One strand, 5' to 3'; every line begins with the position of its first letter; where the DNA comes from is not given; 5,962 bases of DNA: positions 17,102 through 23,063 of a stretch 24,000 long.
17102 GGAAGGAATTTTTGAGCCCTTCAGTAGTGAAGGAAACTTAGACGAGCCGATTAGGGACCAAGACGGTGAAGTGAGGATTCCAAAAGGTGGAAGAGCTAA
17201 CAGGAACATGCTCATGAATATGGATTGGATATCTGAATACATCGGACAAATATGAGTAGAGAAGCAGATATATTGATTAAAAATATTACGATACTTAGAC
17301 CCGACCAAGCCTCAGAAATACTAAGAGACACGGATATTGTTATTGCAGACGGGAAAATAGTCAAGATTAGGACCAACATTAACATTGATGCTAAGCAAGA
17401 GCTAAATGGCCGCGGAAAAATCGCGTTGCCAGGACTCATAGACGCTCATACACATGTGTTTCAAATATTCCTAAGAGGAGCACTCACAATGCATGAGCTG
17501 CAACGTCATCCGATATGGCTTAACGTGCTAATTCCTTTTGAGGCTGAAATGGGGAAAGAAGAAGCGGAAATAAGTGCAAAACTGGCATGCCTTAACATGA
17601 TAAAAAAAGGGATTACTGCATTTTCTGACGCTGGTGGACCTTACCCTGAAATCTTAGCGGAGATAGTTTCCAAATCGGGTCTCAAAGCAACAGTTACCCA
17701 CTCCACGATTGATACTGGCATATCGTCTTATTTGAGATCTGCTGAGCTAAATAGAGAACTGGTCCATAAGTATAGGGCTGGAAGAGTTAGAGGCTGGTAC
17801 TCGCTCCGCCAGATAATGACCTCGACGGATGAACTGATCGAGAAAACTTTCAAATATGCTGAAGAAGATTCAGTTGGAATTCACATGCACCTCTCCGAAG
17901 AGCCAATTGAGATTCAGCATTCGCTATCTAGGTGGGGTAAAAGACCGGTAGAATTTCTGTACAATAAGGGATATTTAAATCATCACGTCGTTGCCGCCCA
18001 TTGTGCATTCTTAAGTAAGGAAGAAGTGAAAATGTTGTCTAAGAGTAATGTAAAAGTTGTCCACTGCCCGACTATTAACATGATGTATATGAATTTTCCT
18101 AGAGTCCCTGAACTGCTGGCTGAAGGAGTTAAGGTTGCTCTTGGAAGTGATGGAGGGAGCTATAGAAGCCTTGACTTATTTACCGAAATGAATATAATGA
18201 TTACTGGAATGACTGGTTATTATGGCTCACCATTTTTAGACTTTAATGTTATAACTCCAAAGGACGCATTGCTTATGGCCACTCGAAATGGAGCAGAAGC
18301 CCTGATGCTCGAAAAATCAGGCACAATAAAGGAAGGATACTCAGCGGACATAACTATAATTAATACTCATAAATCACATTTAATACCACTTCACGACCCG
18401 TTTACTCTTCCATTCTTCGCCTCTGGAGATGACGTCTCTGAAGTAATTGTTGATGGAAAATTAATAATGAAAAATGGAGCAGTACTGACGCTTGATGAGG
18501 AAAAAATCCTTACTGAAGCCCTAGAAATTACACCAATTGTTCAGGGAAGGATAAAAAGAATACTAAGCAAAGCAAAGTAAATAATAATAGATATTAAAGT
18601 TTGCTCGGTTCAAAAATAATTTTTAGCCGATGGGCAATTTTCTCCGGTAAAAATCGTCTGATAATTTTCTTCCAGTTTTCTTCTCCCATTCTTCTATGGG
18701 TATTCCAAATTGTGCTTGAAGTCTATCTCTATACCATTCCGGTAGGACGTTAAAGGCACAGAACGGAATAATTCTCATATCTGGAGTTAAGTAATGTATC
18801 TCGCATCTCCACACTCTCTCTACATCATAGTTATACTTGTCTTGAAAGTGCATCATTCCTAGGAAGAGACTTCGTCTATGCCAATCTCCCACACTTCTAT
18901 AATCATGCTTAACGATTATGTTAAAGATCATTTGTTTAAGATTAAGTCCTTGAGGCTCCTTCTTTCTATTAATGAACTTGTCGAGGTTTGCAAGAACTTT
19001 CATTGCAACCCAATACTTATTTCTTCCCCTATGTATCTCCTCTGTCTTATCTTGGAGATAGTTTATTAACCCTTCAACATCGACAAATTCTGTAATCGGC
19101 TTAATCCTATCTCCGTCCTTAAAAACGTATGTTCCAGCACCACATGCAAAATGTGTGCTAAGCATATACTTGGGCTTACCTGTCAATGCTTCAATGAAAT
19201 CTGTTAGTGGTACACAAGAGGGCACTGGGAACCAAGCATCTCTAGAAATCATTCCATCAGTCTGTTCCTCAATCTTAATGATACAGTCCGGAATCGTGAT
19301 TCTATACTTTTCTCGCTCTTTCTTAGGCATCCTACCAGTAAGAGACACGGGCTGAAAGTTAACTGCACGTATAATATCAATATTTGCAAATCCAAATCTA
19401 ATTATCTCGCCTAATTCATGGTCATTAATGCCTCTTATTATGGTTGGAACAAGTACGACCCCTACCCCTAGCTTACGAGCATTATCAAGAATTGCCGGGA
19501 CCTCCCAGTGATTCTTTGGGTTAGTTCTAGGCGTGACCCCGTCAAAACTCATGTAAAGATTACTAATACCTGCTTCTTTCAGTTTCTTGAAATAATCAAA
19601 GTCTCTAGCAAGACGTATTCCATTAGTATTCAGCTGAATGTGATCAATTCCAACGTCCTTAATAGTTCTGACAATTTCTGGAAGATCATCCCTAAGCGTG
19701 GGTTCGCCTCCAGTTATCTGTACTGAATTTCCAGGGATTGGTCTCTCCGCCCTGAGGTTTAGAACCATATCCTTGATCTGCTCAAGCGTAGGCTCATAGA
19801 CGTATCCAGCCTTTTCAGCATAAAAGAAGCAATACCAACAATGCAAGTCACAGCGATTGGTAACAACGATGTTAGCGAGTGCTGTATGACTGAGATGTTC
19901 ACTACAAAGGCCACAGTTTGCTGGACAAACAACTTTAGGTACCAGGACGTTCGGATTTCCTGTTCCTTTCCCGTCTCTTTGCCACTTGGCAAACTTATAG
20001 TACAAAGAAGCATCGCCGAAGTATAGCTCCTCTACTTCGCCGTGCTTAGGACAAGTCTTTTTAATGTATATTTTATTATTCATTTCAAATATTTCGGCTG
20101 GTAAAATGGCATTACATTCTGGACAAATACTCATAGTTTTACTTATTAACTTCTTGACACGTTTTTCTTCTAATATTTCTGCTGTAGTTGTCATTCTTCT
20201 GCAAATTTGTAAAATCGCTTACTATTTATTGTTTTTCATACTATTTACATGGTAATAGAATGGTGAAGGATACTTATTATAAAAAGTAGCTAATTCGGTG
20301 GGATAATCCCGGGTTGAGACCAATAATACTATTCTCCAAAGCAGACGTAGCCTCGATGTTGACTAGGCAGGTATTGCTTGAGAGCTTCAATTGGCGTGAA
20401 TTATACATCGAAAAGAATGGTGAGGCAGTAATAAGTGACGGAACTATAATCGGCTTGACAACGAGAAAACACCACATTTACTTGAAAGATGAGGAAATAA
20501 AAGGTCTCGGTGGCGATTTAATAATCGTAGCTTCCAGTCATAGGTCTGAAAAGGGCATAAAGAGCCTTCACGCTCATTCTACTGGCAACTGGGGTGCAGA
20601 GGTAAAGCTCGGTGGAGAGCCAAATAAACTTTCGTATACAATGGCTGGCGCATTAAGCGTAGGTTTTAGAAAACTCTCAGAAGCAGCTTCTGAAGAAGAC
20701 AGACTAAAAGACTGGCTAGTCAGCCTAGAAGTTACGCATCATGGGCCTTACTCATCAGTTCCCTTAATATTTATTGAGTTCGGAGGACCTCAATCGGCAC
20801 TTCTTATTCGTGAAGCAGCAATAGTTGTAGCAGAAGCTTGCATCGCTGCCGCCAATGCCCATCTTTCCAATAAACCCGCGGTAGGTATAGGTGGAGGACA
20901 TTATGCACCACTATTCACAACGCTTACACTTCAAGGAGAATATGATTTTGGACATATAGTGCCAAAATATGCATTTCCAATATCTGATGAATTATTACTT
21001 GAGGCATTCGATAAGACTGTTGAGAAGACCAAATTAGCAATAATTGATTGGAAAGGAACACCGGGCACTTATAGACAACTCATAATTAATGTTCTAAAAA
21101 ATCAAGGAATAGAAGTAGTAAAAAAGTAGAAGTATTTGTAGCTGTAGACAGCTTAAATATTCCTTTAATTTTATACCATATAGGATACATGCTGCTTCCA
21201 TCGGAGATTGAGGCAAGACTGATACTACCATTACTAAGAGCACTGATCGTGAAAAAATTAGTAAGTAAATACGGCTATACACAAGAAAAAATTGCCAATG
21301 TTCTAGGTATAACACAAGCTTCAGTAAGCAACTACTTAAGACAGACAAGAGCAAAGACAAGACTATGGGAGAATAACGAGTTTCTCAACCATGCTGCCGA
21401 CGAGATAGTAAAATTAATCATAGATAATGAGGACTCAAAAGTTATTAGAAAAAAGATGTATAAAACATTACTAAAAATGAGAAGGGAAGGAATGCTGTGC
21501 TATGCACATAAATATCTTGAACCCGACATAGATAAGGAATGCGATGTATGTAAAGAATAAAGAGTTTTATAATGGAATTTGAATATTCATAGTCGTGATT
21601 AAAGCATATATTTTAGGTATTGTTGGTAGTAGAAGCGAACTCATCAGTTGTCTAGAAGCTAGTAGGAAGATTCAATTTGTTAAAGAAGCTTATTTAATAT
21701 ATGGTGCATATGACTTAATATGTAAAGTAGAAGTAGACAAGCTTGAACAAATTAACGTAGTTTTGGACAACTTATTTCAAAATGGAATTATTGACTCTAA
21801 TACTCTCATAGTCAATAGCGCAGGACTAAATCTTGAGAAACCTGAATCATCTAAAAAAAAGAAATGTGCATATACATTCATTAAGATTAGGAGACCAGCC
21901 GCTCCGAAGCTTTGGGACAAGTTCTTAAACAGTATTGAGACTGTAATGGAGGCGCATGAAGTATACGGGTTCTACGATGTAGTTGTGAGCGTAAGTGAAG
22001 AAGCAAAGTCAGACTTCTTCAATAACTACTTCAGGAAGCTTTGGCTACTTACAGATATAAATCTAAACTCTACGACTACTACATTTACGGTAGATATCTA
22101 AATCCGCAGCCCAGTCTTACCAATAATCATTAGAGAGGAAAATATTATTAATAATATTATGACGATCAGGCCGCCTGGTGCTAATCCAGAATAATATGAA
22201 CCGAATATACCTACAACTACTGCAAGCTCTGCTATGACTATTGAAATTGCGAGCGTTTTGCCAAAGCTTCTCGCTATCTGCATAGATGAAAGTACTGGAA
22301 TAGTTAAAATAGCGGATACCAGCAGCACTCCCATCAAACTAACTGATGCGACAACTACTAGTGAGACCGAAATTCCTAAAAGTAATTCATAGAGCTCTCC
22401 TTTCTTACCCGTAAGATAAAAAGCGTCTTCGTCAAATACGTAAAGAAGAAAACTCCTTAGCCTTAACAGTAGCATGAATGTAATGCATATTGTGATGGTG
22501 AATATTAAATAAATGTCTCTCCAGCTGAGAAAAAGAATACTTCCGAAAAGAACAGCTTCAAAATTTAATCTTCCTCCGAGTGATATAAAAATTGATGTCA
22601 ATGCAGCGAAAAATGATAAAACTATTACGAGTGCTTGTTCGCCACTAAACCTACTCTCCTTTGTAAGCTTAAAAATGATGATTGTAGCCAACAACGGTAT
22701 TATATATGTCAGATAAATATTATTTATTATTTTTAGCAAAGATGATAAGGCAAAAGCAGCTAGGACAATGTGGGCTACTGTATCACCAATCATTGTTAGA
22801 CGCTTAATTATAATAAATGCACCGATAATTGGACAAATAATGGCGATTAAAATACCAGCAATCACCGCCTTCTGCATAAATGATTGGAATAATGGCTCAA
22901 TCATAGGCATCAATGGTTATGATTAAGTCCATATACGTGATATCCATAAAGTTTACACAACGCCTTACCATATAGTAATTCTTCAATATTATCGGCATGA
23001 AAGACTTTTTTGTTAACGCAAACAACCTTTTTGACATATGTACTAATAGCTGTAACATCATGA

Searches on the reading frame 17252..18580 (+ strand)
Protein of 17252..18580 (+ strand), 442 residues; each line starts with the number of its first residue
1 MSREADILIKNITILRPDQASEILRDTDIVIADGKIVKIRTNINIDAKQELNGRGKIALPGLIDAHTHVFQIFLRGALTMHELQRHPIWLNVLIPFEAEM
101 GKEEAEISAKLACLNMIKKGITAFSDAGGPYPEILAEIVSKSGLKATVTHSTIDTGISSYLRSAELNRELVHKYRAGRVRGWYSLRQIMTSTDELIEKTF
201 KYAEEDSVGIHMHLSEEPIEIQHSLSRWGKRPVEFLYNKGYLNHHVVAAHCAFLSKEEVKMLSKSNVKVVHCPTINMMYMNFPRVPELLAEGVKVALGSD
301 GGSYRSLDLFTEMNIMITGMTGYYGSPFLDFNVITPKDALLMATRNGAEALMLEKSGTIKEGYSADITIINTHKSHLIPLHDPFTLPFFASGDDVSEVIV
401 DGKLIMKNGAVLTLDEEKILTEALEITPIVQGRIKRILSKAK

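Call 4: search_protein_families(library=pfam, proteins=[window:17252-18580:+], max_evalue=0.01)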
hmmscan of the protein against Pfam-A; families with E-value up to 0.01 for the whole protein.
window:17252-18580:+ (442 aa): 2 families
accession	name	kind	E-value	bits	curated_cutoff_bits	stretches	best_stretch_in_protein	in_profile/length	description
PF01979.26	Amidohydro_1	-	2.3e-51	175.5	25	1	57-404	1-344/345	Amidohydrolase family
PF07969.17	Amidohydro_3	-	1e-18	68.5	29.7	1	196-405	264-471/472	Amidohydrolase family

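Call 67: search_protein_families(library=ncbifam, proteins=[window:17252-18580:+], max_evalue=0.00001)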
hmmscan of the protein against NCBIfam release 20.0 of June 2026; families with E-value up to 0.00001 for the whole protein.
window:17252-18580:+ (442 aa): 63 families (the best 25 are shown)
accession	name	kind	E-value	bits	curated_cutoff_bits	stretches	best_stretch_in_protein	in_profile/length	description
NF004701.0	PRK06038.1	equivalog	2.6e-83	280.2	609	1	4-425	3-421/432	N-ethylammeline chlorohydrolase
NF006252.0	PRK08393.1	equivalog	5.2e-74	249.8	617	1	7-427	3-420/424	N-ethylammeline chlorohydrolase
NF005557.0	PRK07228.1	equivalog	4.1e-70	236.7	522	1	6-427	2-434/445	5'-deoxyadenosine deaminase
NF004995.0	PRK06380.1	subfamily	6.9e-64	216.4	567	1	7-420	3-413/418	metal-dependent hydrolase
NF006549.0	PRK09045.1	equivalog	4.7e-60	203.4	540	1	3-424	6-433/444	TRZ/ATZ family hydrolase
NF006055.0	PRK08203.1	equivalog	3.4e-54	184.1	532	2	192-423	215-443/455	8-oxoguanine deaminase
NF012037.0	PRK15493.1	equivalog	1.8e-52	178.6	779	1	11-424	7-427/435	bifunctional S-methyl-5'-thioadenosine deaminase/S-adenosylhomocysteine deaminase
NF005540.0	PRK07203.1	equivalog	1.6e-48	165.5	444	1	7-428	2-436/444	putative aminohydrolase SsnA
NF006056.0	PRK08204.1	subfamily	2.1e-48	165.2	391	1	5-425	3-435/449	hypothetical protein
TIGR03314.1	Se_ssnA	subfamily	5.6e-43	147.4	455.5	1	7-426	1-433/441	putative selenium metabolism protein SsnA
NF009059.0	PRK12393.1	equivalog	3.5e-40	138.1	543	2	191-425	218-450/460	amidohydrolase family protein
NF006681.0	PRK09229.1-2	equivalog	2.4e-39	135.3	362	2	193-419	214-439/451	formimidoylglutamate deiminase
TIGR02967.1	guan_deamin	equivalog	2.2e-36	125.7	375.4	1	22-377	2-367/401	guanine deaminase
NF004801.0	PRK06151.1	subfamily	1.7e-34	119.5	416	1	170-423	198-455/491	chlorohydrolase family protein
NF005211.0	PRK06687.1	equivalog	3.6e-34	118.3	703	1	10-415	5-418/419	TRZ/ATZ family protein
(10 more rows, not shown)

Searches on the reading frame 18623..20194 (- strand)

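Call 4: search_protein_families(library=pfam, proteins=[window:18623-20194:-], max_evalue=0.01)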
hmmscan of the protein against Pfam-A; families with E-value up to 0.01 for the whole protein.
window:18623-20194:- (523 aa): 3 families
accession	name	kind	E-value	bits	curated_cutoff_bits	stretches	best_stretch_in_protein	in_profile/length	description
PF04055.27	Radical_SAM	-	4.5e-31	108.7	29.5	1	109-267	1-165/166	Radical SAM superfamily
PF23545.1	Zn_ribbon_HMPTM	-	2.2e-17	62.8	27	1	17-59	2-44/45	HMPTM N-terminal zinc ribbon domain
PF13353.11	Fer4_12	-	0.0035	18.1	22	1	112-195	12-94/137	4Fe-4S single cluster domain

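Call 67: search_protein_families(library=ncbifam, proteins=[window:18623-20194:-], max_evalue=0.00001)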
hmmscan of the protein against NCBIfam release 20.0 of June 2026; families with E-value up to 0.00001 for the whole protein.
window:18623-20194:- (523 aa): 30 families (the best 25 are shown)
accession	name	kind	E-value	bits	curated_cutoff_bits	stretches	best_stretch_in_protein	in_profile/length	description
NF045702.1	rSAM_GDGT_ether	equivalog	1.6e-220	732.8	450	1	19-499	1-485/486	tetraether lipid synthase Tes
NF045703.1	rSAM_Tes_intein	exception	7.7e-187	623.2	1700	2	122-507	611-1003/1040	tetraether lipid synthase Tes, intein-containing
NF045646.2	rSAM_Se_TrsS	equivalog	2.7e-100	336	490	1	19-483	2-431/441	radical SAM (seleno)protein TrsS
TIGR02666.1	moaA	equivalog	2.9e-24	85.7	284.05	1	109-292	14-204/336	GTP 3',8-cyclase MoaA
NF001199.0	PRK00164.2-1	equivalog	1.4e-22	80.2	231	1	109-318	16-223/308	GTP 3',8-cyclase MoaA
TIGR02668.1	moaA_archaeal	equivalog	1.4e-22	80.1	325.25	1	109-313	14-215/303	GTP 3',8-cyclase MoaA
TIGR04317.1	W_rSAM_matur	equivalog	1e-11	44.6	380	1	109-241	8-135/349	tungsten cofactor oxidoreductase radical SAM maturase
TIGR04545.1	rSAM_ahbD_hemeb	equivalog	2.4e-11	43.7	500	1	111-225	6-114/339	heme b synthase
TIGR04546.1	rSAM_ahbC_deAc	equivalog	2.9e-11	42.8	650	1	111-224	45-152/390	12,18-didecarboxysiroheme deacetylase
TIGR04347.1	pseudo_SAM_Halo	equivalog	3.5e-11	43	525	1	111-224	44-151/390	TIGR04347 family pseudo-SAM/SPASM protein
TIGR04054.1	rSAM_NirJ1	equivalog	4.7e-11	41.9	650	1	110-223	41-148/387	putative heme d1 biosynthesis radical SAM protein NirJ1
TIGR02109.1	PQQ_syn_pqqE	equivalog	5.2e-11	42.1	381.35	1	110-225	12-121/358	pyrroloquinoline quinone biosynthesis protein PqqE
NF038283.1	viperin_w_prok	equivalog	7.9e-11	41.6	180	1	107-225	4-122/281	viperin family antiviral radical SAM protein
NF050035.1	rSAM_WgK_link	exception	1.1e-10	41.1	650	1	102-223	6-122/367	radical SAM/SPASM peptide maturase WgkB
TIGR02495.1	NrdG2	equivalog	1.6e-10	40.6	131.15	1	105-195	16-102/193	anaerobic ribonucleoside-triphosphate reductase activating protein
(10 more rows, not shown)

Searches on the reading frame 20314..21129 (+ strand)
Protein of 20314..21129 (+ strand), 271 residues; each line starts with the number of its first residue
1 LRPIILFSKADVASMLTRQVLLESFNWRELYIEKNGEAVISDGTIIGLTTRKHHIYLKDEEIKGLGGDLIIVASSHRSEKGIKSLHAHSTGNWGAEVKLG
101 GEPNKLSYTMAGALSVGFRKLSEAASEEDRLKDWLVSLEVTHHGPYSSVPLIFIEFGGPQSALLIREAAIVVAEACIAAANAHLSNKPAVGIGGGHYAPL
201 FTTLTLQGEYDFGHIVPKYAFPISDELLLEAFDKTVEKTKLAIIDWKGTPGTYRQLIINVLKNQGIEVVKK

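Call 54: search_protein_families(library=pfam, proteins=[window:20314-21129:+], max_evalue=0.001)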
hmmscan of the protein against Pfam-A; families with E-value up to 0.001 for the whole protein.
window:20314-21129:+ (271 aa): 1 family
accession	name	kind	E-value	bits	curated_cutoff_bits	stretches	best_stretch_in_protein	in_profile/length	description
PF04414.18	tRNA_deacylase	-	6.6e-51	173.2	33.6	1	68-269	6-205/205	D-aminoacyl-tRNA deacylase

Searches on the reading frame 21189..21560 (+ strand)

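Call 54: search_protein_families(library=pfam, proteins=[window:21189-21560:+], max_evalue=0.001)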
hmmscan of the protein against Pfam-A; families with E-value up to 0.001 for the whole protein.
window:21189-21560:+ (123 aa): 2 families
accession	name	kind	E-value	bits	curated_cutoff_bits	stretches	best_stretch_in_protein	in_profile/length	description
PF17762.8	HTH_ParB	-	2e-06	28.3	22.6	1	17-53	8-44/102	ParB HTH domain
PF01381.28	HTH_3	-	0.00027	21.4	23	1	27-54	7-34/55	Helix-turn-helix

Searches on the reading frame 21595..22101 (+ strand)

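Call 54: search_protein_families(library=pfam, proteins=[window:21595-22101:+], max_evalue=0.001)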
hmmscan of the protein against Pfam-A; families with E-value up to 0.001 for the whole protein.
window:21595-22101:+ (168 aa): 1 family
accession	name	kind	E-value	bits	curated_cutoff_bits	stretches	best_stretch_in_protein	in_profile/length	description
PF01037.27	AsnC_trans_reg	-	3.2e-10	40.2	25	1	21-73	16-70/73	Lrp/AsnC ligand binding domain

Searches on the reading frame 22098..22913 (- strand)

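Call 54: search_protein_families(library=pfam, proteins=[window:22098-22913:-], max_evalue=0.001)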
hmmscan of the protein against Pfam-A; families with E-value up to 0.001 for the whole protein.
window:22098-22913:- (271 aa): 2 families
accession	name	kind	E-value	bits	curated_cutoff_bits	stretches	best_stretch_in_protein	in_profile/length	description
PF00950.22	ABC-3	-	7.6e-43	147.3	20.1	1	11-262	3-255/258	ABC 3 transport family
PF01032.23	FecCD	-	2.6e-05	23.9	26.5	1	49-235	86-278/311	FecCD transport family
